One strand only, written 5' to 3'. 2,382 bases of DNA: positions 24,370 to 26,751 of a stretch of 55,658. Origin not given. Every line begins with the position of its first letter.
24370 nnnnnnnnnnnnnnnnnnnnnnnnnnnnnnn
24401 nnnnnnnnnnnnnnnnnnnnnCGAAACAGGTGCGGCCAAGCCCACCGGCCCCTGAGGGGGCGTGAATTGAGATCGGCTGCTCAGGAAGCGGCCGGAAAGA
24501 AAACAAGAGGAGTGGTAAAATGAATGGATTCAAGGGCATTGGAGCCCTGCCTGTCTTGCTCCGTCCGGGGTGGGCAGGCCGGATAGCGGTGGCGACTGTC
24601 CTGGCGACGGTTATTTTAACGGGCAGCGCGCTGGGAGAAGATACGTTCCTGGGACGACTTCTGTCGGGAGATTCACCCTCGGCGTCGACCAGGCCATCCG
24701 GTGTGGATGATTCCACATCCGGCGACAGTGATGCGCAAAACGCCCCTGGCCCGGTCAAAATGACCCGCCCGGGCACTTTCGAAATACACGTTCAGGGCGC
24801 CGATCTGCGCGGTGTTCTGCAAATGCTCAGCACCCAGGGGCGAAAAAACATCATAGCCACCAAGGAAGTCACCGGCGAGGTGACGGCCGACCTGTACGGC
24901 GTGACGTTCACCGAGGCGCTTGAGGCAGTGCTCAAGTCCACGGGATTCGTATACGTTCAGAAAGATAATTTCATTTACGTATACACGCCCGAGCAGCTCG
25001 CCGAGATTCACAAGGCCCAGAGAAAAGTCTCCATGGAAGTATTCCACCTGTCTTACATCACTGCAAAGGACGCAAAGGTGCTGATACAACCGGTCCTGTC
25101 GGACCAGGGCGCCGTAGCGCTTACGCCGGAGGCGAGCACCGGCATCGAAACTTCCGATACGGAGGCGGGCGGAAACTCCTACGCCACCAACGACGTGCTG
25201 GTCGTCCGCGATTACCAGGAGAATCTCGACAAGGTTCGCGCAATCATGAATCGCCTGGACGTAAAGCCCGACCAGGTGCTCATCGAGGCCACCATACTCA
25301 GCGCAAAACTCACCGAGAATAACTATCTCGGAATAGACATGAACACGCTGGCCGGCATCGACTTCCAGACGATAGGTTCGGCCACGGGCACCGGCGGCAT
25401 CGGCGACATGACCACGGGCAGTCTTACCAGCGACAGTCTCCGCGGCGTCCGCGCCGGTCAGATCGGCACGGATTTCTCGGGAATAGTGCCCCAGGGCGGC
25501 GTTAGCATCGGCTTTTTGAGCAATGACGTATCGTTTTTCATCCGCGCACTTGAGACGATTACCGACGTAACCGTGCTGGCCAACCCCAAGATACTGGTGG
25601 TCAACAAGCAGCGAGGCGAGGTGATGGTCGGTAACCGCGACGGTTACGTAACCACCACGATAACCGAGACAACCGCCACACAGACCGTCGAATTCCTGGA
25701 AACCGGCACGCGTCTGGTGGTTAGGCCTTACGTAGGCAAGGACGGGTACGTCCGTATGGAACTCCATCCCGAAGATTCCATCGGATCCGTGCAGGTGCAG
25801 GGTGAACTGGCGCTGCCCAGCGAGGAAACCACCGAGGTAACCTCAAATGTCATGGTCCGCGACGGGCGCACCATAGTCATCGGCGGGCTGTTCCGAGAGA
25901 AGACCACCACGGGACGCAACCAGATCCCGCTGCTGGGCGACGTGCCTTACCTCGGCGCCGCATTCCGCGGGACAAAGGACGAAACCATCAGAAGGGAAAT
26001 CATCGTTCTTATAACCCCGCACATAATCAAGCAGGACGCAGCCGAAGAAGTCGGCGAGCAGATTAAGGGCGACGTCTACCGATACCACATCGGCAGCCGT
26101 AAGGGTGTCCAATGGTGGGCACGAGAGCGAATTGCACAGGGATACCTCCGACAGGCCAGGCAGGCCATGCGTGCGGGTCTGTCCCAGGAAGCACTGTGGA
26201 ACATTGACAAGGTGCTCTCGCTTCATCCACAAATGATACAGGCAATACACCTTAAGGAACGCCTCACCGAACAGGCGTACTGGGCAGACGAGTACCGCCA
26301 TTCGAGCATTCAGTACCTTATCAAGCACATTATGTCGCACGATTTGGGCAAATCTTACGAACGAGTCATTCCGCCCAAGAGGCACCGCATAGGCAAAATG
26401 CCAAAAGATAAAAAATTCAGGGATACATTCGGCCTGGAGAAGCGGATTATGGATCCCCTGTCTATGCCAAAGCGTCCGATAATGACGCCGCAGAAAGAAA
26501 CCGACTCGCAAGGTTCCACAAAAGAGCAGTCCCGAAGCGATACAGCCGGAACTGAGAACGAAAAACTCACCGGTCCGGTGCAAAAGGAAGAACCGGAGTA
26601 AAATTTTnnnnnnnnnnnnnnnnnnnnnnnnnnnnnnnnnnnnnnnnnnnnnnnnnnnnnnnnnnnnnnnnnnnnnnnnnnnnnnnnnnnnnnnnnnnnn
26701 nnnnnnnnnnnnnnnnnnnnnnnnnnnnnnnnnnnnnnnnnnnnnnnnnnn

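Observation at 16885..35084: An 18 kb hybrid type IV filament locus combines T2SS-style pseudopilins with a PilMNO/MSHA-style core, interrupted by a signalling cassette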

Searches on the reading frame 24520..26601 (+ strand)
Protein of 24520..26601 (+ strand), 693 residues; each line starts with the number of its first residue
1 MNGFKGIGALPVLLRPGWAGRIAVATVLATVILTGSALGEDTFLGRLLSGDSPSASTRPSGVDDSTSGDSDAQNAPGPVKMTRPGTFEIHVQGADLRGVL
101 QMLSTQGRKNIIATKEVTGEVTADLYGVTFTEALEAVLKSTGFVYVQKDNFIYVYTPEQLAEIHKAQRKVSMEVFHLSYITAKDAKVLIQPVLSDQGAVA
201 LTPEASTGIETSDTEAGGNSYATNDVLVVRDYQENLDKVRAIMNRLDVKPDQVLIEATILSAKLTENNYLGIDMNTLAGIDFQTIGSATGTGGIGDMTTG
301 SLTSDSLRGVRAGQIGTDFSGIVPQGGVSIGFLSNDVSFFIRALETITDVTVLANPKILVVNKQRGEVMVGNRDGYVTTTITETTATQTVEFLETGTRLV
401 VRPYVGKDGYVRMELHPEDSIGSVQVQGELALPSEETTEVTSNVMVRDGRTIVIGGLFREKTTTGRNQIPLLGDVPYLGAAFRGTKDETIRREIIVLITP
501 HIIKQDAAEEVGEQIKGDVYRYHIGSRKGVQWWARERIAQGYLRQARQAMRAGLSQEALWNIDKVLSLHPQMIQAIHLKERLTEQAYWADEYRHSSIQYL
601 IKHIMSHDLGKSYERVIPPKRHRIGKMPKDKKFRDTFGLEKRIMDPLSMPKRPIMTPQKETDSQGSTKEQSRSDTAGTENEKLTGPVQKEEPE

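Call 4: search_protein_families(library=pfam, proteins=[window:24520-26601:+], max_evalue=0.01)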
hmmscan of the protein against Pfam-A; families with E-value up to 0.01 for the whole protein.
window:24520-26601:+ (693 aa): 4 families
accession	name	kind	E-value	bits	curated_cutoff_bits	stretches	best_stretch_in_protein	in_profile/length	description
PF00263.26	Secretin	-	2.6e-39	134.9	27.5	1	343-504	1-169/169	Bacterial type II and III secretion system protein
PF07660.19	STN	-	4.5e-06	26.8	28.4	1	110-156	2-51/52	Secretin and TonB N terminus short domain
PF03958.22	Secretin_N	-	2.1e-05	25.1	28.2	1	173-252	2-69/69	Bacterial type II/III secretion system short domain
PF21305.2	type_II_gspD_N0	-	0.00075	19.7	27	1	91-151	3-68/71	GspD-like, N0 domain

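Call 6: search_protein_families(library=ncbifam, proteins=[window:24520-26601:+], max_evalue=0.01)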
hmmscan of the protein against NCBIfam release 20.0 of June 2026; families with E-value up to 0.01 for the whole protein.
window:24520-26601:+ (693 aa): 9 families
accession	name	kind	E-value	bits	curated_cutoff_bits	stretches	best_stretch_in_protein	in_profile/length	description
TIGR02517.1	type_II_gspD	equivalog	4.2e-63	213.8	351.35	2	220-507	305-594/600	type II secretion system secretin GspD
TIGR02515.1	IV_pilus_PilQ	subfamily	6.7e-63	213.2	284.35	1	88-504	5-428/428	type IV pilus secretin PilQ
TIGR02519.1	pilus_MshL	equivalog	3.8e-37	127.9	250.2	1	226-503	9-290/290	pilus (MSHA type) biogenesis protein MshL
NF007851.2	PRK10560.1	exception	4.9e-37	127.7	598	1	89-504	26-410/412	DNA uptake porin HofQ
NF010083.0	PRK13568.1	equivalog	2.3e-36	125.5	554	2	341-504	256-418/419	DNA uptake porin HofQ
TIGR02516.1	type_III_yscC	equivalog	1.9e-35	122.3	238.45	2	164-504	140-462/463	type III secretion system outer membrane ring subunit SctC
NF011873.0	PRK15346.1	equivalog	2.8e-21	75.8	524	2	332-492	322-483/499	EscC/YscC/HrcC family type III secretion system outer membrane ring protein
NF042912.1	Amuc_1098_fam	equivalog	3.9e-18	64.9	750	1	432-503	725-796/805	Amuc_1098 family type IV pilus outer membrane protein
TIGR02520.1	pilus_B_mal_scr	equivalog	7.6e-07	28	287.65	1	220-500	242-511/513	PilN family type IVB pilus formation outer membrane protein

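Call 12: find_homologous_proteins(query=window:24520-26598:+, max_evalue=1e-10)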
Query window:24520-26598:+ (693 aa): 2562 proteins with E <= 1e-10 among 8000 candidates; the best 120 are listed.
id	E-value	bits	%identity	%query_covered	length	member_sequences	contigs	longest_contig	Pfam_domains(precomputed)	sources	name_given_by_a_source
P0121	0.0e+0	1535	100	100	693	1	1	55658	PF03958.23,PF00263.27,PF07660.20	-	-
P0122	0.0e+0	1182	80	99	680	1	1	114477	PF03958.23,PF00263.27,PF07660.20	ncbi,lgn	-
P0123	1.2e-238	812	60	89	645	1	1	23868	PF03958.23,PF00263.27,PF07660.20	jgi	-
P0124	5.5e-230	784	58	88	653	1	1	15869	PF03958.23,PF00263.27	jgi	-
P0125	3.8e-229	781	60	85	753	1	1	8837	PF03958.23,PF00263.27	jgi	jgi:type IV pilus secretin PilQ/predicted competence protein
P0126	1.9e-228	779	57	91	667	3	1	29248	PF03958.23,PF00263.27,PF07660.20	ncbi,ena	-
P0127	1.0e-227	776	60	85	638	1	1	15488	PF03958.23,PF00263.27,PF07660.20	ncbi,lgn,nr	ncbi:MAG: secretin N-terminal domain-containing protein [Planctomycetota bacterium]|nr:secretin N-te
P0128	3.0e-227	775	56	95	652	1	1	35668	PF03958.23,PF00263.27,PF07660.20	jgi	-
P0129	1.1e-226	773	55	90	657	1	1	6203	PF03958.23,PF00263.27,PF07660.20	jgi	-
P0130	2.8e-225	768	59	86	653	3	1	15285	PF03958.23,PF00263.27,PF07660.20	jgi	-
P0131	4.5e-225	767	59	87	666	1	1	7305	PF03958.23,PF00263.27,PF07660.20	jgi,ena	-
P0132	8.3e-225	767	60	86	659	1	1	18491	PF03958.23,PF00263.27,PF07660.20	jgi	-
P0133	2.2e-224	765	57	87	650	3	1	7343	PF03958.23,PF00263.27,PF07660.20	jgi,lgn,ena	-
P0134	3.7e-224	764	58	87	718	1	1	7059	PF03958.23,PF00263.27,PF07660.20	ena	-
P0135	6.7e-224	764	56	89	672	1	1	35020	PF03958.23,PF00263.27,PF07660.20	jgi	-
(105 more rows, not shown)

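Call 14: find_related_loci(query=A1, collection=genome_contigs, flank=10000)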
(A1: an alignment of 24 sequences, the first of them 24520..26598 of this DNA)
Query A1 (693 aa) in genome_contigs; peptide patterns used: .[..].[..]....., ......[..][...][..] (x = any residue, [..] = any of these).
306 stretches matched a pattern; 292 encode a relative of the query (tblastn E <= 1e-3); the best 80 are kept; 80 distinct loci.
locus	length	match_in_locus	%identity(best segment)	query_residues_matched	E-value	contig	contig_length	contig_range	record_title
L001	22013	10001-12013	80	1-685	0e+0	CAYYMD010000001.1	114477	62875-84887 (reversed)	MAG TPA_asm: uncultured Planctomycetaceae bacterium isolate SRP332253_co2_255 genome assembly, contig: NODE_103_length_1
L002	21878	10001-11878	57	22-651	0e+0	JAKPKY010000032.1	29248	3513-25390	MAG: Planctomycetota bacterium isolate JPAS_maxbin.168 k141_783597, whole genome shotgun sequence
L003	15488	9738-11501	60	72-657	0e+0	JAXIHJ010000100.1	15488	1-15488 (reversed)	MAG: Planctomycetota bacterium isolate MAG37_tar_biofilm MAG37_100, whole genome shotgun sequence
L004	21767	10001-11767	59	88-680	0e+0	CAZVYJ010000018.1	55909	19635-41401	MAG TPA_asm: uncultured Planctomycetaceae bacterium isolate binchicken_co27_480 genome assembly, contig: NODE_961_length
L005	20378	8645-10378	57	79-659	0e+0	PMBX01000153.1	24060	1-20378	MAG: Phycisphaerales bacterium isolate fen_1349 73.20120700_E3M.265_contig_56267, whole genome shotgun sequence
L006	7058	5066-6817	56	79-668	0e+0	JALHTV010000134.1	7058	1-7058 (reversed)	MAG: Phycisphaerae bacterium isolate PFL33 seq_1786959, whole genome shotgun sequence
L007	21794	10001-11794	55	19-647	0e+0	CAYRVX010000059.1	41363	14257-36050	MAG TPA_asm: uncultured Planctomycetaceae bacterium isolate SRP068000_co1_610 genome assembly, contig: NODE_882_length_4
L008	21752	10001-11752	59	66-653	0e+0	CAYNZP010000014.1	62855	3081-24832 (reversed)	MAG TPA_asm: uncultured Planctomycetaceae bacterium isolate SRP077602_co10_423 genome assembly, contig: NODE_1284_length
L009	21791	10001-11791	54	48-650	0e+0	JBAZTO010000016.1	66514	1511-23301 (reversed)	MAG: Phycisphaerae bacterium isolate SO_2017_GW1_204 NODE_2389_length_66514_cov_2.339780_OW334_2017, whole genome shotgu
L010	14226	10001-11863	56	45-669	0e+0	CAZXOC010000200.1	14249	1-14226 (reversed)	MAG TPA_asm: uncultured Planctomycetaceae bacterium isolate SRP068000_co1_356 genome assembly, contig: NODE_6988_length_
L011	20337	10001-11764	55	64-654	0e+0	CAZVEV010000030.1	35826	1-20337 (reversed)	MAG TPA_asm: uncultured Planctomycetaceae bacterium isolate binchicken_co65_125 genome assembly, contig: NODE_4717_lengt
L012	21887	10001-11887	54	19-662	0e+0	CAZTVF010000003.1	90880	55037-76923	MAG TPA_asm: uncultured Planctomycetaceae bacterium isolate SRP272421_co2_511 genome assembly, contig: NODE_261_length_9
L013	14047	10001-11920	53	18-681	0e+0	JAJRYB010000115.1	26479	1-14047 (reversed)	MAG: Planctomycetota bacterium isolate Dive96_bin3.224 k141_4575872, whole genome shotgun sequence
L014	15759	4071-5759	55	65-647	0e+0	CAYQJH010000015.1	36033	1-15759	MAG TPA_asm: uncultured Planctomycetaceae bacterium isolate binchicken_co87_116 genome assembly, contig: NODE_1573_lengt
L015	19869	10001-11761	57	68-665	0e+0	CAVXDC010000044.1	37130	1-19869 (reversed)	MAG: uncultured Phycisphaerae bacterium isolate MFD04408.bin.3.226 genome assembly, contig: contig_84501, whole genome s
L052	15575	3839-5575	53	63-647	0e+0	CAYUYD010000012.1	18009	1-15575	MAG TPA_asm: uncultured Planctomycetaceae bacterium isolate SRP256446_co1_86 genome assembly, contig: NODE_1076_length_1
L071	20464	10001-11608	48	79-619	1e-156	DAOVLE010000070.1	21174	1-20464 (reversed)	MAG TPA_asm: Phycisphaerales bacterium isolate CSMAG_1437 CSMAG_1437_k141_2202868_length_21174_cov_14.9929, whole genome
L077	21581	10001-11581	47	73-605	2e-153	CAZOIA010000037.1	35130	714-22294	MAG TPA_asm: uncultured Planctomycetales bacterium isolate binchicken_co262_338 genome assembly, contig: NODE_1050_lengt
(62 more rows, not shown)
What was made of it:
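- Conservation: 292 species-level genomes carry a relative of the secretin, and the 80 kept are all Phycisphaerae/Planctomycetota MAGs (call 14).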

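Call 59: search_protein_families(library=ncbifam, proteins=[L004:18767-19867:+, L071:15473-16603:+, L052:13128-14219:+, L077:18775-19929:+], max_evalue=0.00001)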
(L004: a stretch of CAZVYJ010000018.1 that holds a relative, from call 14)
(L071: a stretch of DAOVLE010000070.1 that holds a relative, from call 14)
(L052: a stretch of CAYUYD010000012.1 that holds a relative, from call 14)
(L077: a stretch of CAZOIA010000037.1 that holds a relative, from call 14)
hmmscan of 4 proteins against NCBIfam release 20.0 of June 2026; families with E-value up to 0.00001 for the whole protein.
L004:18767-19867:+ (366 aa): 17 families
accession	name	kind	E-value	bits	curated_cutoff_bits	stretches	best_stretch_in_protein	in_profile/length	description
TIGR01420.1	pilT_fam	subfamily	1.3e-120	402.8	319.1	1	19-359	2-342/343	PilT/PilU family type 4a pilus ATPase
TIGR02525.1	plasmid_TraJ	equivalog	5e-41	140.9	368.3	1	79-351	82-363/372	plasmid transfer ATPase TraJ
TIGR02524.1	dot_icm_DotB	equivalog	6e-34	117.8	463.3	1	90-306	81-305/358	Dot/Icm type IV secretion system ATPase DotB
TIGR02538.1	type_IV_pilB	equivalog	7e-34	117.4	675.65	1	138-277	315-452/564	type IV-A pilus assembly ATPase PilB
TIGR02533.1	type_II_gspE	equivalog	8e-34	117.1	630.25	1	136-259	240-359/486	type II secretion system ATPase GspE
NF041000.1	ATPase_ComGA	equivalog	1.4e-32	112.8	300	1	103-286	89-266/267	competence type IV pilus ATPase ComGA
NF007755.0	PRK10436.1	equivalog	1.1e-28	100.1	617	1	76-284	151-354/465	type II secretion system protein GspE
NF053534.1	T4PilAsmATPsTfpB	equivalog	4.3e-26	91.4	850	1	133-260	330-453/584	type IV pilus assembly ATPase TfpB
NF058587.1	archaellum_moto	equivalog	4.9e-15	55.3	550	1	142-256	278-393/527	archaellum flagellar ATPase motor FlaI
TIGR02782.1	TrbB_P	equivalog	1.7e-14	53.9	304.55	1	139-277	136-273/303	P-type conjugative transfer ATPase TrbB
TIGR03819.1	heli_sec_ATPase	hypoth_equivalog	3.5e-12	46.2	373.15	1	142-256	181-297/340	TadA family conjugal transfer-associated ATPase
NF010469.0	PRK13894.1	subfamily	7e-12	45.3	508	1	131-260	141-268/320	conjugal transfer ATPase TrbB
TIGR02788.1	VirB11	equivalog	1.2e-10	40.9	249.95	1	137-265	142-271/308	P-type DNA transfer ATPase VirB11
NF010407.0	PRK13833.1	subfamily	5.1e-09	36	499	1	142-269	147-272/323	conjugal transfer protein TrbB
NF010425.0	PRK13851.1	equivalog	2e-07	30.2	461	1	141-261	164-285/344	type IV secretion system protein VirB11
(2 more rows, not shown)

L071:15473-16603:+ (376 aa): 18 families
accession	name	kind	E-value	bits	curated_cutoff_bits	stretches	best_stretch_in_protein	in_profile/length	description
TIGR01420.1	pilT_fam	subfamily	1e-124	416.3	319.1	1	8-347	3-342/343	PilT/PilU family type 4a pilus ATPase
TIGR02525.1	plasmid_TraJ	equivalog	3.7e-44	151.2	368.3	1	89-337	111-361/372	plasmid transfer ATPase TraJ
TIGR02533.1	type_II_gspE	equivalog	2e-40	138.9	630.25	1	118-247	234-359/486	type II secretion system ATPase GspE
TIGR02538.1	type_IV_pilB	equivalog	2e-38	132.3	675.65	1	123-247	312-432/564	type IV-A pilus assembly ATPase PilB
TIGR02524.1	dot_icm_DotB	equivalog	3e-38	131.9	463.3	1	8-335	7-346/358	Dot/Icm type IV secretion system ATPase DotB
NF041000.1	ATPase_ComGA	equivalog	5.1e-36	124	300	1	73-272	71-264/267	competence type IV pilus ATPase ComGA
NF007755.0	PRK10436.1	equivalog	1.6e-34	119.4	617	1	119-247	211-335/465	type II secretion system protein GspE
NF053534.1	T4PilAsmATPsTfpB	equivalog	1.3e-32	113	850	1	120-247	329-452/584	type IV pilus assembly ATPase TfpB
TIGR02782.1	TrbB_P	equivalog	1.3e-17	64.1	304.55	1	129-268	138-276/303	P-type conjugative transfer ATPase TrbB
NF058587.1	archaellum_moto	equivalog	3.8e-16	58.9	550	1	130-244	278-393/527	archaellum flagellar ATPase motor FlaI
TIGR02788.1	VirB11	equivalog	4.1e-15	55.6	249.95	1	127-257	144-276/308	P-type DNA transfer ATPase VirB11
TIGR03819.1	heli_sec_ATPase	hypoth_equivalog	7.8e-14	51.6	373.15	1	127-267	178-322/340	TadA family conjugal transfer-associated ATPase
NF010407.0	PRK13833.1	subfamily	1.1e-11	44.7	499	1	130-263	147-278/323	conjugal transfer protein TrbB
NF010469.0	PRK13894.1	subfamily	4.9e-11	42.5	508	1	130-248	152-268/320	conjugal transfer ATPase TrbB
NF010425.0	PRK13851.1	equivalog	2.4e-10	39.8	461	1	127-254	162-290/344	type IV secretion system protein VirB11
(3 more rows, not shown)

L052:13128-14219:+ (363 aa): 16 families
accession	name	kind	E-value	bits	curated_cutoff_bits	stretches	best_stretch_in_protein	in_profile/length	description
TIGR01420.1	pilT_fam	subfamily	5.9e-122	407.2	319.1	1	15-355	2-342/343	PilT/PilU family type 4a pilus ATPase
TIGR02525.1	plasmid_TraJ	equivalog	5.8e-41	140.7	368.3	1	89-304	98-320/372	plasmid transfer ATPase TraJ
TIGR02533.1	type_II_gspE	equivalog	2.2e-34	119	630.25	1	128-282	236-380/486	type II secretion system ATPase GspE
TIGR02524.1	dot_icm_DotB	equivalog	6.5e-34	117.7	463.3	1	100-311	99-314/358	Dot/Icm type IV secretion system ATPase DotB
TIGR02538.1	type_IV_pilB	equivalog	3.5e-32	111.8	675.65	1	132-255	313-432/564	type IV-A pilus assembly ATPase PilB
NF041000.1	ATPase_ComGA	equivalog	9.6e-29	100.2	300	1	101-281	91-265/267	competence type IV pilus ATPase ComGA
NF007755.0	PRK10436.1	equivalog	1.4e-28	99.8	617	1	130-282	214-356/465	type II secretion system protein GspE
NF053534.1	T4PilAsmATPsTfpB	equivalog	9.3e-26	90.3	850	1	129-283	330-474/584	type IV pilus assembly ATPase TfpB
NF058587.1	archaellum_moto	equivalog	9.2e-13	47.8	550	1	138-249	278-390/527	archaellum flagellar ATPase motor FlaI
TIGR02788.1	VirB11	equivalog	4.3e-11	42.4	249.95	1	138-257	147-267/308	P-type DNA transfer ATPase VirB11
TIGR02782.1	TrbB_P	equivalog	2.4e-10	40.2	304.55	1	138-252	139-252/303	P-type conjugative transfer ATPase TrbB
TIGR03819.1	heli_sec_ATPase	hypoth_equivalog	3.3e-10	39.7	373.15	1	138-246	181-291/340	TadA family conjugal transfer-associated ATPase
NF010425.0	PRK13851.1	equivalog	2.9e-08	33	461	1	138-256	165-284/344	type IV secretion system protein VirB11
NF010407.0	PRK13833.1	subfamily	1.9e-07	30.8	499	1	138-263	147-269/323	conjugal transfer protein TrbB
NF010469.0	PRK13894.1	subfamily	2.3e-07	30.5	508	1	138-250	152-262/320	conjugal transfer ATPase TrbB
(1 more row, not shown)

L077:18775-19929:+ (384 aa): 18 families
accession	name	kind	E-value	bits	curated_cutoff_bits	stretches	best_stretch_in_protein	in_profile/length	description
TIGR01420.1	pilT_fam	subfamily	3.9e-134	447.2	319.1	1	3-343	2-342/343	PilT/PilU family type 4a pilus ATPase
TIGR02525.1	plasmid_TraJ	equivalog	8.3e-47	159.9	368.3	1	2-306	11-334/372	plasmid transfer ATPase TraJ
TIGR02524.1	dot_icm_DotB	equivalog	2e-43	149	463.3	1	3-300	6-315/358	Dot/Icm type IV secretion system ATPase DotB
TIGR02533.1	type_II_gspE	equivalog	2.2e-41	142.1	630.25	1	114-271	234-381/486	type II secretion system ATPase GspE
TIGR02538.1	type_IV_pilB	equivalog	5.9e-38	130.8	675.65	1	119-271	312-454/564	type IV-A pilus assembly ATPase PilB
NF041000.1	ATPase_ComGA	equivalog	4.3e-36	124.3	300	1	5-270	2-266/267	competence type IV pilus ATPase ComGA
NF007755.0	PRK10436.1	equivalog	2.5e-35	122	617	1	116-271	212-357/465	type II secretion system protein GspE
NF053534.1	T4PilAsmATPsTfpB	equivalog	4.2e-32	111.3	850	1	115-270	328-473/584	type IV pilus assembly ATPase TfpB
TIGR02782.1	TrbB_P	equivalog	1.8e-18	66.9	304.55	1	125-275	138-285/303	P-type conjugative transfer ATPase TrbB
NF058587.1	archaellum_moto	equivalog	3.9e-17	62.2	550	1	126-241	278-394/527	archaellum flagellar ATPase motor FlaI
TIGR03819.1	heli_sec_ATPase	hypoth_equivalog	7.6e-17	61.5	373.15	1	123-265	178-324/340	TadA family conjugal transfer-associated ATPase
TIGR02788.1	VirB11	equivalog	7.8e-16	58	249.95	1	125-247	146-269/308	P-type DNA transfer ATPase VirB11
NF010407.0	PRK13833.1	subfamily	1.4e-13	51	499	1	126-265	147-284/323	conjugal transfer protein TrbB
NF010469.0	PRK13894.1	subfamily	1.1e-12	47.9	508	1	126-275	152-299/320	conjugal transfer ATPase TrbB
NF010425.0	PRK13851.1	equivalog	1.6e-09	37.1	461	1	123-247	162-287/344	type IV secretion system protein VirB11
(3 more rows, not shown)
